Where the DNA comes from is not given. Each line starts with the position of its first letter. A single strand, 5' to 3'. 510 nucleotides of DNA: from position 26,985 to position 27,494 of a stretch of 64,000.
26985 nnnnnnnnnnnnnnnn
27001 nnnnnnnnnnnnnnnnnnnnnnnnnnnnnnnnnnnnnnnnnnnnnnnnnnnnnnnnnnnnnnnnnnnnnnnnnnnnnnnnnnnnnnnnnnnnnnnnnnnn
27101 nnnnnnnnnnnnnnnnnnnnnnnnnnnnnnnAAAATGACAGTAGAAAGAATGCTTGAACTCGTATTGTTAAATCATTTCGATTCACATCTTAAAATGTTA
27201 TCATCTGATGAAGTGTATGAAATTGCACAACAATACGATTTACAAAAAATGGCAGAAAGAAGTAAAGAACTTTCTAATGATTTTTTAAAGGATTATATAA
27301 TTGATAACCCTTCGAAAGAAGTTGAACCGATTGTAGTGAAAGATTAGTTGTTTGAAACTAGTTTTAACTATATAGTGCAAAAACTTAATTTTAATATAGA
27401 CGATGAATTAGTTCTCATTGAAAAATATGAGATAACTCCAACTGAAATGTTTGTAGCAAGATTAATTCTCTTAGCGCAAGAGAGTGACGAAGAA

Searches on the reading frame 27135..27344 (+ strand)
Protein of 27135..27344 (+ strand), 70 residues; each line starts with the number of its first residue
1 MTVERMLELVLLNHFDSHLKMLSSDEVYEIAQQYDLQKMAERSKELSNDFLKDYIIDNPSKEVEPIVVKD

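Call 34: find_encoding_contigs(protein=window:27135-27344:+, flank=10000, max_places=8)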
Protein window:27135-27344:+ (70 aa): 2 contigs read that carry it; 2 places shown.
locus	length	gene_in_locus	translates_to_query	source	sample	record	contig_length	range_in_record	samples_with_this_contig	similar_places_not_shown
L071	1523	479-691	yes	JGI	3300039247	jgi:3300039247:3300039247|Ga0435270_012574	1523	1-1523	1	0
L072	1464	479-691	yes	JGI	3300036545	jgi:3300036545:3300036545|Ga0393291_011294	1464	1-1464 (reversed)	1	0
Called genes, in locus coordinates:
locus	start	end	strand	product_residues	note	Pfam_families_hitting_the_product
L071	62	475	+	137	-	PF00271:Helicase_C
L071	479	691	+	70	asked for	-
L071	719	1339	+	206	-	-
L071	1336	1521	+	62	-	?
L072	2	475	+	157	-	?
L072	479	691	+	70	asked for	-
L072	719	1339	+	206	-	-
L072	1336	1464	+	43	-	?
